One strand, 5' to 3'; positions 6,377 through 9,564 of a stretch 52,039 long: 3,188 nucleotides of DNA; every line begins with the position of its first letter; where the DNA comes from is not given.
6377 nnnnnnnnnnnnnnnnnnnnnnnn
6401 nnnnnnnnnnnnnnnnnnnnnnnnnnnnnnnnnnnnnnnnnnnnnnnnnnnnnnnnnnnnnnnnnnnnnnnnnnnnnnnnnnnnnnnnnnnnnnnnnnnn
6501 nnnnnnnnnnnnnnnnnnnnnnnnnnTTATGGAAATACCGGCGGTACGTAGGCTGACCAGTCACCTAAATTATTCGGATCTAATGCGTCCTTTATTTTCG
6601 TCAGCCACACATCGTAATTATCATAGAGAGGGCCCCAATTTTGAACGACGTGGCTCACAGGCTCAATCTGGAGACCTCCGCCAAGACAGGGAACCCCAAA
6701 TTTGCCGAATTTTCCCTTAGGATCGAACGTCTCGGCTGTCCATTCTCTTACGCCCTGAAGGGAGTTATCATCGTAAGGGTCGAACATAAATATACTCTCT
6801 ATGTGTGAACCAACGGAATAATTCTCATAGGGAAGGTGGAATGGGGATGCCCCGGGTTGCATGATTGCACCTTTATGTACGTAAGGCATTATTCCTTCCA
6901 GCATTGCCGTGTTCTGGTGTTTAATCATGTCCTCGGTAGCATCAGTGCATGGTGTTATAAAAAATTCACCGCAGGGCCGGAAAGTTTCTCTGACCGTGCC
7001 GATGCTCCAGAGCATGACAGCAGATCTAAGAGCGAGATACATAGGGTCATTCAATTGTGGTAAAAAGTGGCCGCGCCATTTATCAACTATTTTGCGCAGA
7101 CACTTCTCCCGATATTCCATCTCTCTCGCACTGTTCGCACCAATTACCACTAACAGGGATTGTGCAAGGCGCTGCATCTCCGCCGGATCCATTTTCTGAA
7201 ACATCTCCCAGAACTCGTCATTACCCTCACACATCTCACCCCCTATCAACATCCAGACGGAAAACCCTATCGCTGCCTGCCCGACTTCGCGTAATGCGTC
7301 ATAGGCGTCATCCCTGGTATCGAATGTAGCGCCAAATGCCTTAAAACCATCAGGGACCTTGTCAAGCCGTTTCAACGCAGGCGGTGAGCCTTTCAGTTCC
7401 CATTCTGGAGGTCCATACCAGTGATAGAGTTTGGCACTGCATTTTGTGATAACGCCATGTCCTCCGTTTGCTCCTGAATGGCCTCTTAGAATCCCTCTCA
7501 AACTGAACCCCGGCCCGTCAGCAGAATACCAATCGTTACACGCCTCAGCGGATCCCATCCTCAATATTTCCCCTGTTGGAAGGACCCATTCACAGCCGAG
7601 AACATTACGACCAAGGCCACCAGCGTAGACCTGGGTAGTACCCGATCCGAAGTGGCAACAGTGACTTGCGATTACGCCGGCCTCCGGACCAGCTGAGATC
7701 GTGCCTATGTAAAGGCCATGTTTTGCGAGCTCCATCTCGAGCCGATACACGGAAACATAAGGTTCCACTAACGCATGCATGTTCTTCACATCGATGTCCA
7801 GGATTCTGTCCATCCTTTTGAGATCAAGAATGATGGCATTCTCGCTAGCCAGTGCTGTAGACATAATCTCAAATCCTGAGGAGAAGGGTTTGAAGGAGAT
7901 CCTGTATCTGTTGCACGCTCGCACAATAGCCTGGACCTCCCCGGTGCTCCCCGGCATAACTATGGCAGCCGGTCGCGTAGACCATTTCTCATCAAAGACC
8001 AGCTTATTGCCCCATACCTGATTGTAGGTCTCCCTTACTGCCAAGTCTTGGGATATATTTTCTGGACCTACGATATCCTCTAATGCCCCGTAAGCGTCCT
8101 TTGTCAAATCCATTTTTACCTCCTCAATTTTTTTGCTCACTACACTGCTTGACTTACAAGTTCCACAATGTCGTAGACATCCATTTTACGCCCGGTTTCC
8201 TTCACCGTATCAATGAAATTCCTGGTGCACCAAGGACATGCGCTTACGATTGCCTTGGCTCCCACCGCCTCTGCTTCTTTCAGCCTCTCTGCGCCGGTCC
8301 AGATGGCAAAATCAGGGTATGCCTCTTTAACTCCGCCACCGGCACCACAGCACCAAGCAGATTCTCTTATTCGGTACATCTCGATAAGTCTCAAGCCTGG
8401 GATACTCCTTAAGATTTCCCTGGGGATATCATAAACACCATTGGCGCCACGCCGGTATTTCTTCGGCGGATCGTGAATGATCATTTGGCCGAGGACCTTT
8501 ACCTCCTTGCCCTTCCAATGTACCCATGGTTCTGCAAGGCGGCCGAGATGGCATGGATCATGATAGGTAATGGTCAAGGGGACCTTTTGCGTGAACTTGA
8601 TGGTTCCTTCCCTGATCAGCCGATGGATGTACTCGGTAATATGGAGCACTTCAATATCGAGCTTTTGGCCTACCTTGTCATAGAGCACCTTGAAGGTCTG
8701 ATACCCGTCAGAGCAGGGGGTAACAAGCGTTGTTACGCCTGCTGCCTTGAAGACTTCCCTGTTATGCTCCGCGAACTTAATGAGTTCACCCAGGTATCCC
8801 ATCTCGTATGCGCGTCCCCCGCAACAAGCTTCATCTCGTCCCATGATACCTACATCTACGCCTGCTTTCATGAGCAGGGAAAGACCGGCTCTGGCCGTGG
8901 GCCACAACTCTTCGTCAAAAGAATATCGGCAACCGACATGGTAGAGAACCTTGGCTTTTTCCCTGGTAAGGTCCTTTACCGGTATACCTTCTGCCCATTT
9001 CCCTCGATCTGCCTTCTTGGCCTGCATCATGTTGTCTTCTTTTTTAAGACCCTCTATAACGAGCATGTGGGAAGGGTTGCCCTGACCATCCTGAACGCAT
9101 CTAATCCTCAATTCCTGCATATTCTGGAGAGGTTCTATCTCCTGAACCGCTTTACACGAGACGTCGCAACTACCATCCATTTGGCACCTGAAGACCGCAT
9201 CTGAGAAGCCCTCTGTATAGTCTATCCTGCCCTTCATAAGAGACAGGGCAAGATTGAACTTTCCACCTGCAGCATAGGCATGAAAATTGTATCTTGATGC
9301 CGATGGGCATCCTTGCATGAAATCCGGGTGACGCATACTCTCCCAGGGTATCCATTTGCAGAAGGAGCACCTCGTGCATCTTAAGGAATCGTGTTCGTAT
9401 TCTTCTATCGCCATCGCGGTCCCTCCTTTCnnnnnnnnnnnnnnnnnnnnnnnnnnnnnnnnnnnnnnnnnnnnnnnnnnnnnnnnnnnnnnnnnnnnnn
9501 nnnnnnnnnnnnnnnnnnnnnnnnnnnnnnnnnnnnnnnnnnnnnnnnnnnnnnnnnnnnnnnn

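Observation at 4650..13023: An aromatic-sensor (DmpR/XylR-type) sigma-54 activator controls a module of two flavoproteins, a CCG Fe-S protein and EtfAB: a candidate ETF-coupled, possibly confurcating, dehydrogenase for an aromatic substrate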

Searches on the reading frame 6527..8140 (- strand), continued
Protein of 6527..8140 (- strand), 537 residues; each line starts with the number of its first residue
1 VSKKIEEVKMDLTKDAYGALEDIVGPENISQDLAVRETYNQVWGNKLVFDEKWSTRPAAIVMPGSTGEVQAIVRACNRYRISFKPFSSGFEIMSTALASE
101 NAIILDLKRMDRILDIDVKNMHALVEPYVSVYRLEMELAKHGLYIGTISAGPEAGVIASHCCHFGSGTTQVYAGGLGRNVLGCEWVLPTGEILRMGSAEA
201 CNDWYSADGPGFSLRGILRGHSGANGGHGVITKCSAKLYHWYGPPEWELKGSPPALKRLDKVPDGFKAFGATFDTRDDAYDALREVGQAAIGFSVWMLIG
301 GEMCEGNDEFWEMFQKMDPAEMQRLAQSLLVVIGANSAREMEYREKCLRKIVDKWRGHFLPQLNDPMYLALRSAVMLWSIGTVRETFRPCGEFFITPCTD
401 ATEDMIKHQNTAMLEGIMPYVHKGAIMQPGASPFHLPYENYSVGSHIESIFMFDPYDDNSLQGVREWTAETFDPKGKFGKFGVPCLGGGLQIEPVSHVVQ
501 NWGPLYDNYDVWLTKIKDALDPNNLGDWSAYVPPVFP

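Call 58: search_protein_families(library=pfam, proteins=[L067:11800-12486:+, L067:12514-13293:+, L067:13363-14316:+, L067:14388-15464:+, L067:15476-16336:-, L067:16554-18044:-, L067:5673-6263:+, L067:6205-6834:+, L067:2505-3887:-, L067:3862-4851:-], max_evalue=0.00001)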
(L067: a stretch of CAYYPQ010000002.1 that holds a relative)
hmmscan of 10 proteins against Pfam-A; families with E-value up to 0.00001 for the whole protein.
L067:11800-12486:+ (228 aa): 1 family
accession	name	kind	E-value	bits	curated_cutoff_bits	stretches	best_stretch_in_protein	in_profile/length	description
PF00440.29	TetR_N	-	3.4e-16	59.2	24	1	36-82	1-47/47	Bacterial regulatory proteins, tetR family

L067:12514-13293:+ (259 aa): 0 families

L067:13363-14316:+ (317 aa): 2 families
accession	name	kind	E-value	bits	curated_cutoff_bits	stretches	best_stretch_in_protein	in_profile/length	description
PF01556.23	DnaJ_C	-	4.7e-47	160.2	26.6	1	150-298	2-152/152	DnaJ C terminal domain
PF00226.36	DnaJ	-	1.9e-29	102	27.8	1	5-67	1-63/63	DnaJ domain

L067:14388-15464:+ (358 aa): 2 families
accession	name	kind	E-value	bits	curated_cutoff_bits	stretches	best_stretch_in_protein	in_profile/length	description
PF18297.6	NFACT-R_2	-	7e-20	71.6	26.9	1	256-356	1-103/104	NFACT protein RNA binding domain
PF02568.20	ThiI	-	8.1e-09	35.8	20.5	1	37-173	5-144/197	Thiamine biosynthesis protein (ThiI)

L067:15476-16336:- (286 aa): 0 families

L067:16554-18044:- (496 aa): 2 families
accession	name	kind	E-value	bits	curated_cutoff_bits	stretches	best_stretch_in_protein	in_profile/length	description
PF13646.12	HEAT_2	-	7e-13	49.1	27.7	1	406-485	8-88/88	HEAT repeats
PF02985.28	HEAT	-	6.8e-07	29.4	23.5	0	431-454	3-26/31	HEAT repeat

L067:5673-6263:+ (196 aa): 3 families
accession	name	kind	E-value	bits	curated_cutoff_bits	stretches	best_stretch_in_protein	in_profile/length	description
PF13023.12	HD_3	-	3.7e-31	108.7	22.5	1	11-140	1-137/165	HD domain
PF01966.28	HD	-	5.7e-08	33.5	22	1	32-129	1-114/116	HD domain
PF12917.13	YfbR-like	-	7e-08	32.8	25.9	1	29-144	23-151/182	5'-deoxynucleotidase YfbR-like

L067:6205-6834:+ (209 aa): 2 families
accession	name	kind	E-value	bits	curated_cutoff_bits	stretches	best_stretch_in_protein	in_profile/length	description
PF03544.19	TonB_C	-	1.2e-12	48.5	24.6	1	129-205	4-79/79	Gram-negative bacterial TonB protein C-terminal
PF13103.11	TonB_2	-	1.8e-11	44.4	22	1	113-198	1-82/85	TonB C terminal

L067:2505-3887:- (460 aa): 4 families
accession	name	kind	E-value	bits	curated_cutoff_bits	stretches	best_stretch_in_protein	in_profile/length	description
PF01189.24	Methyltr_RsmB-F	-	4.2e-52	177.2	27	1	260-457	3-198/199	16S rRNA methyltransferase RsmB/F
PF01029.23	NusB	-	5.5e-31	108.1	23.1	1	13-137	2-132/133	NusB family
PF22458.1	RsmF-B_ferredox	-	1.4e-11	44.8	27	1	162-230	1-68/74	Methyltr_RsmF/B-like, ferredoxin-like domain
PF13847.12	Methyltransf_31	-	4.9e-06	26.7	27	0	265-404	3-127/145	Methyltransferase domain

L067:3862-4851:- (329 aa): 2 families
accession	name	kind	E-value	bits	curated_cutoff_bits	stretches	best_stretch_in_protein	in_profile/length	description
PF00551.24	Formyl_trans_N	-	3.9e-41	141.2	26.1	1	20-195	2-178/181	Formyl transferase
PF02911.23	Formyl_trans_C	-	8.5e-23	80.9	21.1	1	221-319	1-99/100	Formyl transferase, C-terminal domain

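Call 62: list_cluster_members(proteins=[L026:7202-8689:+, L032:7148-8608:+, L073:7205-8689:+, L073:7214-8689:+, L073:7220-8689:+, L017:7092-8552:+, L010:7175-8638:+, L022:4701-6167:+, L048:7152-8678:+, L076:7227-8696:+])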
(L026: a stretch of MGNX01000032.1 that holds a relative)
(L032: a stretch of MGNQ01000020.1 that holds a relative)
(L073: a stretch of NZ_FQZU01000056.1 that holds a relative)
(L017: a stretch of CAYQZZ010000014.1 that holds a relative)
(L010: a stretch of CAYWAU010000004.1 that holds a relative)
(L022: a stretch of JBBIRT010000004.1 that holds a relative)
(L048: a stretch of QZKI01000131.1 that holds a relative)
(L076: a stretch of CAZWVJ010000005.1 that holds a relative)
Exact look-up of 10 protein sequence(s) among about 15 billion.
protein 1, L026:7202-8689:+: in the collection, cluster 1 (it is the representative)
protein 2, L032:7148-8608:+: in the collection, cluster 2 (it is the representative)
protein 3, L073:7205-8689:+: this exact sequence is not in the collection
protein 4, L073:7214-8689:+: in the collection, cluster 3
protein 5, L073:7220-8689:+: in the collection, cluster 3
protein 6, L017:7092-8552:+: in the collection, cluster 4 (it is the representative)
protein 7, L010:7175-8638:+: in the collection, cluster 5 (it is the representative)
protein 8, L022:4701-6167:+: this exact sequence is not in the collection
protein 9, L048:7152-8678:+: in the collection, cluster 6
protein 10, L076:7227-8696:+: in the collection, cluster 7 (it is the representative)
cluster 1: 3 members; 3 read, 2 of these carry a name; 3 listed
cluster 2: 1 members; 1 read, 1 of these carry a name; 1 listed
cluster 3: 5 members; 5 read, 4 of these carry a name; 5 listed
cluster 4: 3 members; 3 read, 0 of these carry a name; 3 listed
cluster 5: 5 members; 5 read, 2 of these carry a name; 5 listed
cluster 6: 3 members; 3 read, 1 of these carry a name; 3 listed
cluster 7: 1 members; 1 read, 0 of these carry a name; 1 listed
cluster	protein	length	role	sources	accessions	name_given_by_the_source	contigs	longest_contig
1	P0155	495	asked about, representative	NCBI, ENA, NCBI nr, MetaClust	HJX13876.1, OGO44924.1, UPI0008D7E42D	MAG TPA: FAD-binding oxidoreductase [Dehalococcoidales bacterium] | MAG: hypothetical protein A2Z05_02135 [Chloroflexi bacterium RBG_16_60_22] | status=active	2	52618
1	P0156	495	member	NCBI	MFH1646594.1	MAG: FAD-binding oxidoreductase [Chloroflexota bacterium]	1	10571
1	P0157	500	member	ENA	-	-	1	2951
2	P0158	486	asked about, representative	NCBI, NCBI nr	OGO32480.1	MAG: hypothetical protein A2Z29_06665 [Chloroflexi bacterium RBG_16_56_11]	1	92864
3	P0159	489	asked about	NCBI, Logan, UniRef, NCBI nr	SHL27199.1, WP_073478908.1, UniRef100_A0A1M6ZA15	FAD/FMN-containing dehydrogenase [Desulfatibacillum alkenivorans DSM 16219] | FAD/FMN-containing dehydrogenase n=1 Tax=Desulfatibacillum alkenivorans DSM 16219 ... | FAD-binding oxidoreductase [Desulfatibacillum alkenivorans]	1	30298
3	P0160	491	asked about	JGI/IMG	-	FAD/FMN-containing dehydrogenase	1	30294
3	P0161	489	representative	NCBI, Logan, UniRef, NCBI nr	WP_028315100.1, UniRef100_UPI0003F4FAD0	FAD-binding oxidoreductase [Desulfatibacillum aliphaticivorans] | FAD-binding oxidoreductase n=1 Tax=Desulfatibacillum aliphaticivorans TaxID=218208 ...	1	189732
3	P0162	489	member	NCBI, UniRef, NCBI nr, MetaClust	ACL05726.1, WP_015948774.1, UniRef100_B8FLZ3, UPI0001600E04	FAD-binding domain protein [Desulfatibacillum aliphaticivorans] | FAD-binding domain protein n=1 Tax=Desulfatibacillum aliphaticivorans TaxID=218208 ... | FAD-binding oxidoreductase [Desulfatibacillum aliphaticivorans]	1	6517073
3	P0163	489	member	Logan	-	-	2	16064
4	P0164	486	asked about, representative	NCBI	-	-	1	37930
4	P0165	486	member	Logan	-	-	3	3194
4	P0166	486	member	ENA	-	-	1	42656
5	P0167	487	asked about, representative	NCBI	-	-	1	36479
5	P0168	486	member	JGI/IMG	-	hypothetical protein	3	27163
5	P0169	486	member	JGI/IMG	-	hypothetical protein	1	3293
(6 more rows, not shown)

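Call 72: predict_structure(alignment_id=A1)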
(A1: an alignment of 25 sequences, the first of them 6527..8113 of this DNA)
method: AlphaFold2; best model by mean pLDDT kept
length: 528 residues; sequences in the alignment: 25
mean_pLDDT: 63.7   pTM: 0.65
mean pLDDT of the five models: 63.7, 63.1, 59.1, 58.3, 55.5
residues with pLDDT >= 90: 35; 70-90: 207; 50-70: 137; < 50: 149
segments of 3 or more residues with pLDDT < 50: 33-35, 78-89, 138-147, 149-173, 187-219, 426-434, 474-513, 515-528
pLDDT, mean of each block of 10 residues (from residue 1): 84 92 72 54 60 87 85 61 37 75 81 70 78 61 37 33 25 58 52 28 28 33 67 71 67 85 89 76 63 56 70 81 79 90 94 87 70 52 66 73 86 77 48 54 77 85 76 49 37 37 44 41 34
secondary structure, 60 per line:
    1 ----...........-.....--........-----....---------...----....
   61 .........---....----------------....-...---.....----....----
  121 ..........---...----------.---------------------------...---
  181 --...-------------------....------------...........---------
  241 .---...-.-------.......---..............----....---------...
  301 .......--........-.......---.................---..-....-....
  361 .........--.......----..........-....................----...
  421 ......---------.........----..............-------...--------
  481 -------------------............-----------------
elements in order: H5-15 H24-31 H37-40 E50-52 H57-69 E73-76 E93-96 E104-108 E113-116 H122-130 E134-136 E175-177 E183-185 H205-208 E221-231 E257-263 H267-280 E285-288 H298-307 H310-317 E319-325 H329-345 H352-355 H357-369 H372-378 E383-392 H394-413 E418-426 E436-444 H449-462 H500-511

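Call 76: fold_search(model_id=the predicted structure, library=pdb)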
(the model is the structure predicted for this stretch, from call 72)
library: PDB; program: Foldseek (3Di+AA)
matches with E <= 10: 741; with E <= 0.001: 279
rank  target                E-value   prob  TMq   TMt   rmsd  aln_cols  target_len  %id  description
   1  8jde                  2.0e-21  1.00  0.58  0.66  11.3       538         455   18  Crystal structure of mLDHD in complex with D-lactate (released 2023-10-18)
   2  8jdp                  4.4e-21  1.00  0.57  0.65  10.5       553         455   17  Crystal structure of H405A mLDHD in complex with D-2-hydroxyisovaleric acid (released 2023-10-18)
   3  8jds                  6.3e-21  1.00  0.58  0.66  10.3       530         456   18  Crystal structure of mLDHD in complex with Pyruvate (released 2023-10-18)
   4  8jdv                  6.7e-21  1.00  0.58  0.66  11.3       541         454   18  Crystal structure of mLDHD in complex with 2-ketohexanoic acid (released 2023-10-18)
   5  8jdu                  9.0e-21  1.00  0.59  0.67  10.2       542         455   18  Crystal structure of mLDHD in complex with 2-ketovaleric acid (released 2023-10-18)
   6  8jdb                  1.0e-20  1.00  0.58  0.66  10.3       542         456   18  Crystal structure of H405A mLDHD in complex with D-2-hydroxyoctanoic acid (released 2023-10-18)
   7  8jdx                  1.1e-20  1.00  0.59  0.67  11.3       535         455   17  Crystal structure of mLDHD in complex with 2-ketoisovaleric acid (released 2023-10-18)
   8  8jdt                  1.7e-20  1.00  0.59  0.67  10.2       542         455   18  Crystal structure of mLDHD in complex with 2-ketobutanoic acid (released 2023-10-18)
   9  8jdc                  2.8e-20  1.00  0.57  0.65  10.6       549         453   17  Crystal structure of mLDHD in apo form (released 2023-10-18)
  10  8jdy                  9.7e-20  1.00  0.57  0.66  10.4       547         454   17  Crystal structure of mLDHD in complex with 2-ketoisocaproic acid (released 2023-10-18)
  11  2uuu_B                1.4e-19  1.00  0.55  0.54  10.6       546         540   15  alkyldihydroxyacetonephosphate synthase in P212121 (released 2007-06-26)
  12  1dii_A                1.5e-19  1.00  0.56  0.58  11.2       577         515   19  CRYSTAL STRUCTURE OF P-CRESOL METHYLHYDROXYLASE AT 2.5 A RESOLUTION (released 1999-12-08)
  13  9qit_D                2.7e-19  1.00  0.53  0.61   6.7       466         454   18  Crystal structure of a D-lactate dehydrogenase in complex with D-lactate from Porcellio dilatatus (released 2025-12-03)
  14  8s7t_A                2.7e-19  1.00  0.60  0.61  10.1       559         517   18  Vanillyl-alcohol dehydrogenase from Marinicaulis flavus: P151N mutant (released 2025-01-15)
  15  8s7p_C                3.2e-19  1.00  0.59  0.60  10.4       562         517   19  Vanillyl-alcohol dehydrogenase from Marinicaulis flavus (released 2025-01-15)
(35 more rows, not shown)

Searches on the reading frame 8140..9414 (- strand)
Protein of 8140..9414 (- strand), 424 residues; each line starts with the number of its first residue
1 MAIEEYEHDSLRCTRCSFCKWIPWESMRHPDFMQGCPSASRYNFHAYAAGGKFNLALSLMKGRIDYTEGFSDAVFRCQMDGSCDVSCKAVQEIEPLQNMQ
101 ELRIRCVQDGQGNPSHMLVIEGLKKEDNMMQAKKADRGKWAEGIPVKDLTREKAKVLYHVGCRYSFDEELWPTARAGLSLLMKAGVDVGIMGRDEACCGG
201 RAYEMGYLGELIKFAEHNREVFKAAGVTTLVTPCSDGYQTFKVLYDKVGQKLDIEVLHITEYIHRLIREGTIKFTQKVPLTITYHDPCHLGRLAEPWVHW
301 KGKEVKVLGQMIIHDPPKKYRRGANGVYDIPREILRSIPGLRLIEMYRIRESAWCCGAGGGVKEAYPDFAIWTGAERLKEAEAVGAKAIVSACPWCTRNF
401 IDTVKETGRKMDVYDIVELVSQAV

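Call 3: search_protein_families(library=pfam, proteins=[window:8140-9414:-], max_evalue=0.01)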
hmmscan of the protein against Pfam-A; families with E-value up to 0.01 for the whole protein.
window:8140-9414:- (424 aa): 2 families
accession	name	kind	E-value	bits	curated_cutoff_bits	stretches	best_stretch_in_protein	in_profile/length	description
PF02754.22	CCG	-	8.3e-25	87.2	20.6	2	325-399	13-83/85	Cysteine-rich domain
PF13183.11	Fer4_8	-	1.4e-06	29.1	27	1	11-88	3-65/68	4Fe-4S dicluster domain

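Call 7: search_protein_families(library=ncbifam, proteins=[window:8140-9414:-], max_evalue=0.001)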
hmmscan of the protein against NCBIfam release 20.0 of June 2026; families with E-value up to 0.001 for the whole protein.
window:8140-9414:- (424 aa): 9 families
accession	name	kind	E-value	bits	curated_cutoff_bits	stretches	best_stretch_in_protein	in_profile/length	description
NF004898.0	PRK06259.1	equivalog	3.6e-44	151.2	385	2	66-292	177-389/488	fumarate reductase (CoM/CoB) subunit TfrB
NF045670.1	quin_L_LdhH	equivalog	3.8e-23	81.7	800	2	147-293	460-613/706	L-lactate dehydrogenase (quinone) large subunit LdhH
NF045724.1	ferredox_TmcB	equivalog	3.1e-16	59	735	2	309-420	313-424/430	electron transfer complex ferredoxin TmcB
NF008369.0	PRK11168.1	equivalog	2.1e-13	50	278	1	138-291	151-306/401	anaerobic glycerol-3-phosphate dehydrogenase subunit C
NF045711.1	sulf_resp_HmcF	equivalog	8.8e-10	38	750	1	319-401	344-426/457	sulfate respiration complex iron-sulfur protein HmcF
NF045663.1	diclust_near_Sec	equivalog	2e-09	36.1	530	1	310-407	535-625/759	pyridine nucleotide-disulfide oxidoreductase/dicluster-binding protein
TIGR03288.1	CoB_CoM_SS_B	equivalog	2.7e-09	36.7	345.15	1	350-400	187-237/290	CoB--CoM heterodisulfide reductase subunit B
NF045796.1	DsrK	equivalog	3.1e-09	36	400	1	313-398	326-411/453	sulfate reduction electron transfer complex DsrMKJOP subunit DsrK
TIGR03379.1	glycerol3P_GlpC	equivalog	1.6e-08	33.7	279.9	1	153-293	161-305/397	anaerobic glycerol-3-phosphate dehydrogenase subunit GlpC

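Call 89: search_solved_structures(query=window:8140-9414:-, max_evalue=0.01)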
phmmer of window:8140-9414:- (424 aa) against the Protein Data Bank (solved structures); distinct sequences matched with E-value up to 0.01: 6.
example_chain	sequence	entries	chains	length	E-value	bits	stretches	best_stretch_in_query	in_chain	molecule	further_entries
9ojn_A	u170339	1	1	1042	3.4e-19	72.2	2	72-292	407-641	Iron-sulfur-binding reductase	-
8rvv_B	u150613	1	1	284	1.5e-07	33.8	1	344-401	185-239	H(2):CoB-CoM heterodisulfide,ferredoxin reductase subunit B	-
9sfi_C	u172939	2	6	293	1.6e-07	33.7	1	350-402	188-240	H(2)/formate:CoB-CoM heterodisulfide,ferredoxin reductase subunit B2 | Heterodisulfide reductase subunit B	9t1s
8rvu_b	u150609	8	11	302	1.8e-07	33.5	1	344-401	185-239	H(2):CoB-CoM heterodisulfide,ferredoxin reductase subunit B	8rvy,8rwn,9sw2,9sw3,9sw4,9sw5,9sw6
7bkb_B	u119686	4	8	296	4.9e-05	25.5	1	344-416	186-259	CoB--CoM heterodisulfide reductase subunit B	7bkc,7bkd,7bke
5odc_B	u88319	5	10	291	0.00021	23.4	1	351-400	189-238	Heterodisulfide reductase, subunit B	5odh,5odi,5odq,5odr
